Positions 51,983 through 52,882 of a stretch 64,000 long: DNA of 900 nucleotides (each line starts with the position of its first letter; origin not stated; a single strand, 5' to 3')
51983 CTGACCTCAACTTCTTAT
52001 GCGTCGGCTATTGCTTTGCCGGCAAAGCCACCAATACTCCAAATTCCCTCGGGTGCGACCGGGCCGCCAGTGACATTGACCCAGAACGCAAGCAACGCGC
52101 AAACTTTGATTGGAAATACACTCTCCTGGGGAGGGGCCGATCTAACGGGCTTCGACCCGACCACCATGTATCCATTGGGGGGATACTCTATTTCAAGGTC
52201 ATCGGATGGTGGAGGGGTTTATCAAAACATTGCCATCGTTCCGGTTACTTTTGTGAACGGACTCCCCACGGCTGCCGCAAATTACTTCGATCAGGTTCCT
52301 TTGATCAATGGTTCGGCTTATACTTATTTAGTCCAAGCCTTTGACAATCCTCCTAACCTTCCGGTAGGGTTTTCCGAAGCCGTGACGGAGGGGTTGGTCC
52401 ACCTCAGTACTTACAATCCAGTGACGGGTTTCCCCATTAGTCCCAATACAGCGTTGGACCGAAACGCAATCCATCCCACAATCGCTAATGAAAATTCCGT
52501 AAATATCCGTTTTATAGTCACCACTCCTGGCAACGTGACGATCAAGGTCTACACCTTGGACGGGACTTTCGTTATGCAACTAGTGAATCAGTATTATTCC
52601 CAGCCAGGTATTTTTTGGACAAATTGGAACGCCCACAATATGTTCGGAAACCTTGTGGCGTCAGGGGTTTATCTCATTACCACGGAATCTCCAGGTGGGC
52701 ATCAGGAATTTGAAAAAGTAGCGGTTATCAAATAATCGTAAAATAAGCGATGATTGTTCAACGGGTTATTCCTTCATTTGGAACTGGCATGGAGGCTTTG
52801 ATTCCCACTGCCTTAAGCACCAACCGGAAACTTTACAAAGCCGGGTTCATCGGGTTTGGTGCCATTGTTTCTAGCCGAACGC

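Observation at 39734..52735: LytS/LytTR two-component system directly upstream of a SprA-like giant OMP and a T9SS-CTD cargo, forming a compact putative secretion-adhesin module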

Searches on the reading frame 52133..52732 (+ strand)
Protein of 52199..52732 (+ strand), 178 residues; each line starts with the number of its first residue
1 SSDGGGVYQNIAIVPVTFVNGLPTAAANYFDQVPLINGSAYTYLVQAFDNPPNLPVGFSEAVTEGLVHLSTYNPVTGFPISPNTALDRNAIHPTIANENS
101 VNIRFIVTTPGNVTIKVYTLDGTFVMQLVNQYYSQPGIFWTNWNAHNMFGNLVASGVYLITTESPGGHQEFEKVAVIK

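Call 19: search_protein_families(library=ncbifam, proteins=[window:52199-52732:+], max_evalue=10)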
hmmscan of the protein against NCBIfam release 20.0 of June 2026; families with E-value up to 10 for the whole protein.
window:52199-52732:+ (178 aa): 5 families
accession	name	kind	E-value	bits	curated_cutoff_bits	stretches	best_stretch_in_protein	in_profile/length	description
NF052228.1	T9SS_PorZ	equivalog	1.9e-06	26.6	260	1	111-178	695-757/757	type IX secretion system anionic LPS delivery protein PorZ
TIGR04183.1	Por_Secre_tail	domain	0.00018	21.4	23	1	99-174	7-69/72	T9SS type A sorting domain-containing protein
NF052323.1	T9SSA_dep_M6i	equivalog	0.0019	16.2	600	1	96-164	965-1026/1043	T9SS-dependent M6-like inactivated metalloprotease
NF033707.1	T9SS_sortase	equivalog_domain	0.0047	14.6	420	1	112-161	1024-1074/1095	type IX secretion system sortase PorU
NF009452.0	PRK12812.1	equivalog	0.13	11.5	258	1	110-162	151-204/289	flagellar basal body rod modification protein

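Call 20: search_protein_families(library=pfam, proteins=[window:52199-52732:+], max_evalue=10)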
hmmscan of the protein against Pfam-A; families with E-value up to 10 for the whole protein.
window:52199-52732:+ (178 aa): 1 family
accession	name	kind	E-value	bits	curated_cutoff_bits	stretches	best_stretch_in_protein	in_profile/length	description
PF08793.15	2C_adapt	-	0.19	12.4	22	1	71-83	10-22/35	2-cysteine adaptor domain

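Call 40: search_protein_families(library=ncbifam, alignment_id=A3, max_evalue=0.01)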
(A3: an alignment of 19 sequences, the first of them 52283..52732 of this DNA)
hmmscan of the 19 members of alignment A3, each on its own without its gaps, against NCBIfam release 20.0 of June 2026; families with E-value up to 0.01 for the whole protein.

A. member 1, window:52283-52732:+ (150 aa): 4 families
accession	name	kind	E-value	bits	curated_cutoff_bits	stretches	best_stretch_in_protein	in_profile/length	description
NF052228.1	T9SS_PorZ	equivalog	1.3e-06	27.2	260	1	83-150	695-757/757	type IX secretion system anionic LPS delivery protein PorZ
TIGR04183.1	Por_Secre_tail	domain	0.00012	22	23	1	71-146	7-69/72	T9SS type A sorting domain-containing protein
NF052323.1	T9SSA_dep_M6i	equivalog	0.0012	16.8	600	1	67-136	964-1026/1043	T9SS-dependent M6-like inactivated metalloprotease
NF033707.1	T9SS_sortase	equivalog_domain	0.0033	15.1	420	1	84-133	1024-1074/1095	type IX secretion system sortase PorU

B. families by the number of members that match (of 19 scanned): 9 families
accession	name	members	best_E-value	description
NF052228.1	T9SS_PorZ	19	3.6e-07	type IX secretion system anionic LPS delivery protein PorZ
TIGR04183.1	Por_Secre_tail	18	6.4e-06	T9SS type A sorting domain-containing protein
NF052323.1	T9SSA_dep_M6i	15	2.2e-06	T9SS-dependent M6-like inactivated metalloprotease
NF033707.1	T9SS_sortase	13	0.00022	type IX secretion system sortase PorU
NF009452.0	PRK12812.1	11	5.7e-05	flagellar basal body rod modification protein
NF009276.0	PRK12633.1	10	2.2e-06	flagellar basal body rod modification protein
NF005176.1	PRK06655.1-1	9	1.2e-05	flagellar hook assembly protein FlgD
NF009277.0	PRK12634.1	9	1.7e-05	flagellar basal body rod modification protein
NF052644.1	T9SS_DNase_Rie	1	0.0083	T9SS-dependent surface endonuclease, AS87_RS02955 family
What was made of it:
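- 52448..52732 (+): C-terminal ~95-aa beta-sandwich domain of the T9SS type-A CTD / FlgD-Ig type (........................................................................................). PorZ CTD matched in 19 of 19 (call 40).
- On T9SS type-A C-terminal sorting domain (TIGR04183 / PF18962): Of 19 orthologues, 18 match TIGR04183 at E<=0.01, with a best E of 6.4e-6 (call 40).
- Checked: The last ~95 aa of the FN3 protein match TIGR04183 (22.0 bits, cut-off 23, E=1.2e-4) and the CTDs of PorZ, PorU and an M6-like protease (calls 19, 40).
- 18 of 19 orthologues hit TIGR04183 and 19 of 19 hit the PorZ CTD (call 40). The CTD HMM score is sub-threshold in the window (call 40). The domain sits at the extreme C-terminus in all orthologues, and its best matches are the CTDs of T9SS proteins PorZ, PorU and M6i (call 40).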

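Call 41: search_solved_structures(query=A3, max_evalue=1, show_alignments=2)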
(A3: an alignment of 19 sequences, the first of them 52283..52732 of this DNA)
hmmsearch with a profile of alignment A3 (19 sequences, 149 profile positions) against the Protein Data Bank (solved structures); distinct sequences matched with E-value up to 1: 10.
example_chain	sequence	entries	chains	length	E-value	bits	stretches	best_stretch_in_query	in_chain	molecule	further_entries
3c12_A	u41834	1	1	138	0.00053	23.6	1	74-138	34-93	Flagellar protein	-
5m11_A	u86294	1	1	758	0.028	18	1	108-148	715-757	Immunoreactive 84kD antigen PG93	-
8j72_A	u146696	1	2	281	0.095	16.3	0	71-127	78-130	E3 ubiquitin-protein ligase TRIM71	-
7qrx_A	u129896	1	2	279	0.12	15.9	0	71-127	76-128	E3 ubiquitin-protein ligase TRIM71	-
9jur_A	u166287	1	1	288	0.14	15.8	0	71-127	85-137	E3 ubiquitin-protein ligase TRIM71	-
6fpt_A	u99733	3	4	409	0.14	15.8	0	70-126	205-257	E3 ubiquitin-protein ligase TRIM71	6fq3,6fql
7eh9_A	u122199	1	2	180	0.17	15.5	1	80-137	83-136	Basal-body rod modification protein FlgD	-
7bhq_A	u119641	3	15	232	0.26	14.9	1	80-137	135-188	Basal-body rod modification protein FlgD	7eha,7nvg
3osv_A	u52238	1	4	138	0.46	14.1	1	77-134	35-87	Flagellar basal-body rod modification protein FlgD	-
7qrw_A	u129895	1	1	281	0.88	13.1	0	73-95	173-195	Isoform 4 of Tripartite motif-containing protein 3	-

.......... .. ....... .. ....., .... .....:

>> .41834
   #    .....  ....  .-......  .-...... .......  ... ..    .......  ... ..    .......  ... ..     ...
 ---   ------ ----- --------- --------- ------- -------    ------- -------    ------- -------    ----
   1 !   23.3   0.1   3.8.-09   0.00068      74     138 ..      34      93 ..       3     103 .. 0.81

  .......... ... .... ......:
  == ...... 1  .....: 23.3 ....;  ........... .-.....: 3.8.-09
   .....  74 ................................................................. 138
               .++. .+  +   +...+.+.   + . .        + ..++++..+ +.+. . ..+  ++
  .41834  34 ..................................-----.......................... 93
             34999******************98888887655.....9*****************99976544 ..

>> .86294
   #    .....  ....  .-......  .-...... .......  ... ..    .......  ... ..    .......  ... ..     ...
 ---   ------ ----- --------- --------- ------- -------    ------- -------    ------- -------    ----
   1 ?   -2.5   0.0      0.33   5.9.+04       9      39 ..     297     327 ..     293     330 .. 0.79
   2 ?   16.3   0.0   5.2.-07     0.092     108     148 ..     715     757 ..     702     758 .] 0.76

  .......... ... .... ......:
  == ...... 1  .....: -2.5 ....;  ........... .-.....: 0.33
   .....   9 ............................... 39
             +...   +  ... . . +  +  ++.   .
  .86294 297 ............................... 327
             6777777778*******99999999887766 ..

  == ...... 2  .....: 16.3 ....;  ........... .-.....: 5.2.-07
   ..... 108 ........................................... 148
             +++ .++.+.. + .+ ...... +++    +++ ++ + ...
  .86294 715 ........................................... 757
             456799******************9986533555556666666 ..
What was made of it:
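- Closest known: T9SS type-A CTD substrates. Different: It is equally close to FlgD Ig-like domains (calls 40, 41).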

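Call 56: find_homologous_proteins(query=A3, max_evalue=10)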
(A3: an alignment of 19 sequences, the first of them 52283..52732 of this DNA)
Query A3 (19 sequences) (150 aa, profile of the alignment): 2320 proteins with E <= 10 among 4384 candidates; the best 120 are listed.
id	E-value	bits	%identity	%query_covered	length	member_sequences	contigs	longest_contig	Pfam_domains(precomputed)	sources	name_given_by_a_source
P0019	7.5e-69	249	53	100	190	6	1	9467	-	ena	-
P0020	1.1e-66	242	57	100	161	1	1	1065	-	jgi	jgi:hypothetical protein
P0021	7.8e-66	239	49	99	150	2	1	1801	-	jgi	jgi:hypothetical protein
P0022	4.7e-64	233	48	99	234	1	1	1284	-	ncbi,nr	ncbi:MAG TPA: hypothetical protein VN963_08690, partial [bacterium]|nr:hypothetical protein [bacteri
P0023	5.8e-64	233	58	100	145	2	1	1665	-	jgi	jgi:hypothetical protein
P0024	2.5e-63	231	79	100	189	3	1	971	-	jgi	-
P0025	7.8e-63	229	50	100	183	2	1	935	-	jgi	jgi:hypothetical protein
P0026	6.2e-62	226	46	100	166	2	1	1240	-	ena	-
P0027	3.1e-61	224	51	97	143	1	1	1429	-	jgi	jgi:hypothetical protein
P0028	4.1e-61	224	64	100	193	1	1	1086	PF13860.13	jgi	jgi:hypothetical protein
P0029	3.6e-60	221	68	99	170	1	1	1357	-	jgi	jgi:hypothetical protein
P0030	4.2e-59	217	49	90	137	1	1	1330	-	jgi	jgi:hypothetical protein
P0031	4.0e-58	214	72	100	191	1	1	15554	-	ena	-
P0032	2.6e-55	205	66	92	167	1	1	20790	PF13860.13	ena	-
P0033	3.3e-51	191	46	95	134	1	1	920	-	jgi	jgi:hypothetical protein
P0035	4.8e-49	184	49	91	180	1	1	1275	PF13860.13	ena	-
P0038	2.1e-41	160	49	75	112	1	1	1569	PF13860.13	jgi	jgi:flagellar hook assembly protein FlgD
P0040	7.8e-40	155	54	62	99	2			PF13860.13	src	-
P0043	1.5e-29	121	52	58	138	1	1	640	PF13860.13,PF02310.25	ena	-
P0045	2.9e-15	75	34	55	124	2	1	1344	PF18962.8,PF13860.13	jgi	-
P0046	3.3e-14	71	37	51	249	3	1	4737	PF18962.8,PF25788.3,PF13860.13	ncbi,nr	ncbi:T9SS type A sorting domain-containing protein, partial [bacterium]|nr:T9SS type A sorting domai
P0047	4.5e-14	71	32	61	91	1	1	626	PF13860.13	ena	-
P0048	1.2e-13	70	36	75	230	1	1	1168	PF13860.13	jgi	-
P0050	1.5e-13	69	34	51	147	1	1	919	PF13585.13,PF18962.8,PF13860.13,PF13620.13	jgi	jgi:hypothetical protein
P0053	4.4e-13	68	30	63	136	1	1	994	PF13860.13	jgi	jgi:hypothetical protein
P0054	5.7e-13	67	35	56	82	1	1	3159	PF13585.13,PF18962.8,PF13860.13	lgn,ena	-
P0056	1.2e-12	66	33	62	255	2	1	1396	PF13860.13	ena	-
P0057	1.8e-12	66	36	45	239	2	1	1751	PF25788.3,PF13860.13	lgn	-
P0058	1.8e-12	66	26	66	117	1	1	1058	PF13860.13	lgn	-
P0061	3.3e-12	65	33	66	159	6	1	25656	PF13860.13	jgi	-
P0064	6.0e-12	64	35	53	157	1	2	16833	PF13860.13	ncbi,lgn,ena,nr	ncbi:hypothetical protein KAR34_13920 [bacterium]|nr:hypothetical protein [bacterium]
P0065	6.0e-12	64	26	100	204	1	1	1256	PF18962.8,PF13860.13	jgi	-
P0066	6.4e-12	64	34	51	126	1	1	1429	PF13585.13,PF18962.8,PF13860.13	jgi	jgi:WD40 repeat protein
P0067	7.2e-12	64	37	45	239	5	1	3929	PF25788.3,PF13860.13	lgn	-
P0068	1.5e-11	63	36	45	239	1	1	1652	PF25788.3,PF13860.13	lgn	-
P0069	1.7e-11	63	30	57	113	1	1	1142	PF13860.13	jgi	jgi:flagellar hook assembly protein FlgD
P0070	2.8e-11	62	32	66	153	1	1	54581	PF13860.13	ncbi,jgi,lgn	jgi:flagellar hook assembly protein FlgD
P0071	3.0e-11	62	36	53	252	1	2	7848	PF13860.13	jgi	jgi:hypothetical protein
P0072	3.2e-11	62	34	51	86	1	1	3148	PF13860.13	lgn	-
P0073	3.9e-11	61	31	66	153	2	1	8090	PF13860.13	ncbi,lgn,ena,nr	ncbi:hypothetical protein KAR10_05805 [bacterium]|nr:hypothetical protein [bacterium]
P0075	1.3e-10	60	34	62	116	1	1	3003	PF13860.13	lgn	-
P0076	1.5e-10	60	30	62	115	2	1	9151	PF13860.13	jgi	jgi:flagellar hook assembly protein FlgD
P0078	2.3e-10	59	28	63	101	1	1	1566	PF13860.13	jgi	jgi:flagellar hook assembly protein FlgD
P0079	3.1e-10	59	36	51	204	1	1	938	PF13860.13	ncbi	-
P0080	3.4e-10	58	26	63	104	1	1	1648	PF13860.13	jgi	jgi:hypothetical protein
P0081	4.8e-10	58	32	62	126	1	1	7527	PF13860.13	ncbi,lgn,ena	-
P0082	5.0e-10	58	28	56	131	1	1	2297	PF13860.13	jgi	jgi:flagellar hook assembly protein FlgD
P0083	5.0e-10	58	36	51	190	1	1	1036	PF13860.13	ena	-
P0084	5.1e-10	58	27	62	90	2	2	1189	PF13860.13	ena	-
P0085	6.0e-10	58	30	51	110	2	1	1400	PF18962.8,PF13860.13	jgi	jgi:hypothetical protein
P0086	6.2e-10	58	38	53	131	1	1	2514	PF18962.8,PF13860.13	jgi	jgi:hypothetical protein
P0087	6.9e-10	57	29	66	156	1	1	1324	PF13860.13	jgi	jgi:flagellar hook assembly protein FlgD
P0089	8.6e-10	57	34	51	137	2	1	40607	PF18962.8,PF13860.13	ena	-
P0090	9.1e-10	57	38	37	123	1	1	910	PF13860.13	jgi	jgi:hypothetical protein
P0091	9.6e-10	57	36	51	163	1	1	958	PF13860.13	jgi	-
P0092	9.7e-10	57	39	45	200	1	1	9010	PF18962.8,PF00578.28,PF13860.13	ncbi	-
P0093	9.8e-10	57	35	45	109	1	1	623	PF13860.13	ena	-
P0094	9.8e-10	57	34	53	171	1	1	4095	PF13585.13,PF18962.8,PF13860.13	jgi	jgi:hypothetical protein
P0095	1.0e-9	57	29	73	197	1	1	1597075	PF13860.13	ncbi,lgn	ncbi:MAG: FlgD immunoglobulin-like domain containing protein [candidate division FCPU426 bacterium]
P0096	1.0e-9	57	33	48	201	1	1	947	PF18962.8,PF13860.13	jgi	jgi:hypothetical protein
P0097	1.2e-9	57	37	53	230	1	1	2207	PF18962.8,PF13860.13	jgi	jgi:hypothetical protein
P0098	1.2e-9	57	39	45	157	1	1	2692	PF13585.13,PF18962.8,PF13860.13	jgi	jgi:hypothetical protein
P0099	1.2e-9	57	33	53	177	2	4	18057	PF13860.13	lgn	-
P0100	1.3e-9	57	33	63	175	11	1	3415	PF13860.13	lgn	-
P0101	1.3e-9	57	39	41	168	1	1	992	PF18962.8,PF13860.13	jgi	jgi:hypothetical protein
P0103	1.9e-9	56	40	45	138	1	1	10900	PF18962.8,PF13860.13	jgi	-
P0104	2.0e-9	56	31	63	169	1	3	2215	PF13860.13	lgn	-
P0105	2.0e-9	56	33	53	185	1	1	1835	PF13860.13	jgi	jgi:hypothetical protein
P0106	2.2e-9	56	31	66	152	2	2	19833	PF18962.8,PF13860.13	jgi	jgi:hypothetical protein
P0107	2.4e-9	56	34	51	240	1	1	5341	PF13860.13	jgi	jgi:hypothetical protein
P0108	2.5e-9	56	31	62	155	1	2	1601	PF13860.13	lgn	-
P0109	2.6e-9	56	34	39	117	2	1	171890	PF18962.8,PF13860.13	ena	-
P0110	2.7e-9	55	28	62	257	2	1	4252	PF17785.8,PF13860.13,PF17936.8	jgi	jgi:hypothetical protein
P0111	2.8e-9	55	38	53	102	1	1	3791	PF13585.13,PF18962.8,PF13860.13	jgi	-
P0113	3.2e-9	55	33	45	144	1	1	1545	PF13860.13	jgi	jgi:flagellar hook assembly protein FlgD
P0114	3.2e-9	55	35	70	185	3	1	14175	PF13585.13,PF18962.8,PF13860.13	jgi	jgi:hypothetical protein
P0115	3.4e-9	55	29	38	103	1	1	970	PF13585.13,PF18962.8,PF13860.13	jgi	jgi:flagellar hook assembly protein FlgD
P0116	3.5e-9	55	27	62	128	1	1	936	PF13860.13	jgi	jgi:hypothetical protein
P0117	3.8e-9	55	33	77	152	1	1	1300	PF13585.13,PF18962.8,PF13860.13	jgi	jgi:hypothetical protein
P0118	4.2e-9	55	30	51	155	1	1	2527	PF18962.8,PF13860.13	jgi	-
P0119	4.3e-9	55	37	51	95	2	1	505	PF13585.13,PF18962.8,PF13860.13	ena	-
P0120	4.8e-9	55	32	85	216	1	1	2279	PF13585.13,PF18962.8,PF13860.13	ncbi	-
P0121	5.0e-9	55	31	54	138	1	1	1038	PF13860.13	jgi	jgi:hypothetical protein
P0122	5.3e-9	55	30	51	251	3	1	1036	PF18962.8,PF13860.13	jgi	jgi:hypothetical protein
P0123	6.1e-9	54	28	51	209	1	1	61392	PF00404.25,PF18962.8,PF13860.13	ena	-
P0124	6.2e-9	54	34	51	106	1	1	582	PF18962.8,PF13860.13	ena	-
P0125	6.3e-9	54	33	50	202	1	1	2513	PF13860.13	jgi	-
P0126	6.6e-9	54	39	53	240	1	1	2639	PF18962.8,PF13860.13,PF13174.13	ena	-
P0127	6.7e-9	54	44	45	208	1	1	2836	PF13860.13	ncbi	ncbi:MAG: FlgD immunoglobulin-like domain containing protein, partial [Elusimicrobiota bacterium]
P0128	7.1e-9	54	36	51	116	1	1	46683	PF13585.13,PF18962.8,PF13860.13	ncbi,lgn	-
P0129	7.1e-9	54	34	63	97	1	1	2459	PF18962.8,PF13860.13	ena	-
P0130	7.2e-9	54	33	51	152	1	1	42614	PF13860.13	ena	-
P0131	7.6e-9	54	27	49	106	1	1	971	PF13585.13,PF18962.8,PF13860.13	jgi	jgi:flagellar hook assembly protein FlgD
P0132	7.7e-9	54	31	62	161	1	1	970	PF13860.13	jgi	jgi:flagellar hook assembly protein FlgD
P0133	8.0e-9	54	36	39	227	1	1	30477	PF00404.25,PF13860.13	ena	-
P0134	8.0e-9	54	34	70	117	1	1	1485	PF18962.8,PF13860.13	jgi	jgi:hypothetical protein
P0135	8.0e-9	54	38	62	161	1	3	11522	PF13860.13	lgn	-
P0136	8.1e-9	54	38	53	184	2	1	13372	PF13585.13,PF18962.8,PF13860.13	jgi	-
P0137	8.5e-9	54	34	60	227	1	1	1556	PF13860.13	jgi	-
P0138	8.7e-9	54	33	39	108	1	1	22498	PF13585.13,PF18962.8,PF13860.13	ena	-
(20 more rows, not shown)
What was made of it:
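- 52448..52732 (+): The profile finds 2,320 proteins, mostly PF13860 or PF18962 (call 56).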

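Call 57: find_encoding_contigs(protein=P0095, flank=10000, max_places=2)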
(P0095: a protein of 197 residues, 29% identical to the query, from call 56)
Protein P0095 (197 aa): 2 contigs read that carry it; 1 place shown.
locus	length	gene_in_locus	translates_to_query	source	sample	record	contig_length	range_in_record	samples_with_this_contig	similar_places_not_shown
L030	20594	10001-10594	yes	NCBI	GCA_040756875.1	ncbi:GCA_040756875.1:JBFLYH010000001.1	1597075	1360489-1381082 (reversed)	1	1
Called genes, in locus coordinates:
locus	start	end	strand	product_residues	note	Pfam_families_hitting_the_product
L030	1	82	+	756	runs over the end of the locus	PF13428:TPR_14 (faint), PF04932:Wzy_C, PF13431:TPR_17 (faint), PF00515:TPR_1 (faint), PF07719:TPR_2 (faint), PF13181:TPR_8 (faint), PF14559:TPR_19, PF13432:TPR_16 (weak), +3 more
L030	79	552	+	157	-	PF22811:Zn_ribbon_NrdR, PF03477:ATP-cone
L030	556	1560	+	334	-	PF04055:Radical_SAM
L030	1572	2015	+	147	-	-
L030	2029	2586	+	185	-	-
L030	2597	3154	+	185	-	-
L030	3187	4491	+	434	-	PF27218:MJ0043_C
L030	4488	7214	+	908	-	PF00675:Peptidase_M16, PF05193:Peptidase_M16_C, PF00675:Peptidase_M16, PF05193:Peptidase_M16_C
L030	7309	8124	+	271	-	PF01145:Band_7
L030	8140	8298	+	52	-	PF00301:Rubredoxin, PF21349:RUBY_RBDX (faint)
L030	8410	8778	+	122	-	PF00072:Response_reg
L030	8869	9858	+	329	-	-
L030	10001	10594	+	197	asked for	PF13860:FlgD_ig (weak)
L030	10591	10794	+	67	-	PF11127:YgaP-like_TM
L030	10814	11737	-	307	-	PF02016:Peptidase_S66, PF17676:Peptidase_S66C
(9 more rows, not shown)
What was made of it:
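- At least one other small CTD-type protein exists in an FCPU426 genome (calls 56, 57), which suggests a shared pathway with several substrates.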

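Call 70: predict_structure(alignment_id=A5)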
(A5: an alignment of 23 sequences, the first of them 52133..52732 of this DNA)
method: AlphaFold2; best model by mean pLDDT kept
length: 200 residues; sequences in the alignment: 23
mean_pLDDT: 90.4   pTM: 0.68
mean pLDDT of the five models: 90.4, 89.9, 89.9, 89.0, 88.1
residues with pLDDT >= 90: 134; 70-90: 55; 50-70: 4; < 50: 7
segments of 3 or more residues with pLDDT < 50: 1-7
pLDDT, mean of each block of 10 residues (from residue 1): 46 87 90 91 88 84 93 88 88 93 93 93 97 97 98 96 98 98 95 96
secondary structure, 60 per line:
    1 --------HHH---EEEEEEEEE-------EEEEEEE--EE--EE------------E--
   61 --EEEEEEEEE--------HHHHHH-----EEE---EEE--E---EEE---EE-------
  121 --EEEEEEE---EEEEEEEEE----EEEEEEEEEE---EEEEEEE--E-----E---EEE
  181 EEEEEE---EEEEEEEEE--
elements in order: E15-23 E31-37 E63-71 H80-85 E91-93 E97-99 E106-108 E123-129 E133-141 E146-155 E159-165 E178-186 E190-198

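Call 72: fold_search(model_id=the predicted structure, library=pdb)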
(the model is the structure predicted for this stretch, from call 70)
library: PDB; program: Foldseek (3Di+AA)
matches with E <= 10: 1839; with E <= 0.001: 8
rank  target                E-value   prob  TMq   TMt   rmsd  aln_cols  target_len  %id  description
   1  6tav_D                4.2e-05  1.00  0.36  0.09   8.2       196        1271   11  Crystal structure of endopeptidase-induced alpha2-macroglobulin (released 2021-05-12)
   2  7q61_A                1.1e-04  1.00  0.35  0.10   8.2       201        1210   11  Structure of TEV conjugated A2ML1 (A2ML1-TC) (released 2022-04-20)
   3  6za2_A                1.8e-04  1.00  0.35  0.08   9.0       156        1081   18  Crystal structure of dimeric latent PorU from Porphyromonas gingivalis (released 2021-09-29)
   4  6tav_A                3.0e-04  1.00  0.35  0.08   8.7       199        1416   12  Crystal structure of endopeptidase-induced alpha2-macroglobulin (released 2021-05-12)
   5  6za2_B                5.1e-04  1.00  0.35  0.08   9.1       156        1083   20  Crystal structure of dimeric latent PorU from Porphyromonas gingivalis (released 2021-09-29)
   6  7o7q_A                6.6e-04  1.00  0.38  0.09   7.6       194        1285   10  (h-alpha2M)4 trypsin-activated state (released 2022-04-13)
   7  7q60                  7.0e-04  1.00  0.34  0.09   8.6       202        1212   12  Structure of TEV cleaved A2ML1 (A2ML1-TE) (released 2022-04-20)
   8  8jmw_A                7.8e-04  1.00  0.35  0.15  12.3       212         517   12  Fibril form of serine peptidase Vpr (released 2023-12-06)
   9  3osv_C                1.1e-03  1.00  0.32  0.45   6.2        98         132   16  The crytsal structure of FLGD from P. Aeruginosa (released 2011-05-04)
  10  7s63_A                1.2e-03  1.00  0.38  0.08   7.4       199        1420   16  Native-form oocyte/egg Alpha-2-Macroglobulin (A2Moo) tetramer (released 2022-01-05)
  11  3c12                  1.3e-03  1.00  0.31  0.43   3.9        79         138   26  Crystal Structure of FlgD from Xanthomonas campestris: Insights into the Hook Capping Essential for Flagellar Assembly (released 2008-12-09)
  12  2p9r_B                1.5e-03  1.00  0.35  0.64   3.7       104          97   10  Human alpha2-macroglogulin is composed of multiple domains, as predicted by homology with complement component C3 (released 2007-08-21)
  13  3osv_D                1.5e-03  1.00  0.33  0.49   6.0        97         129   16  The crytsal structure of FLGD from P. Aeruginosa (released 2011-05-04)
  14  3osv_B                1.9e-03  1.00  0.33  0.49   6.0        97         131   16  The crytsal structure of FLGD from P. Aeruginosa (released 2011-05-04)
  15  3osv_A                2.0e-03  1.00  0.32  0.46   6.1       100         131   18  The crytsal structure of FLGD from P. Aeruginosa (released 2011-05-04)
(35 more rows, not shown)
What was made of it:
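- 52448..52732 (+): AlphaFold pLDDT 90.4, beta-sandwich; Foldseek hits PorU 6za2 and FlgD (calls 70, 72).
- On T9SS type-A C-terminal sorting domain (TIGR04183 / PF18962): Foldseek matches include PorU 6za2 (E=1.8e-4) and FlgD (calls 70, 72).
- The confident model is a beta-sandwich with PorU and FlgD among its matches (calls 70, 72).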
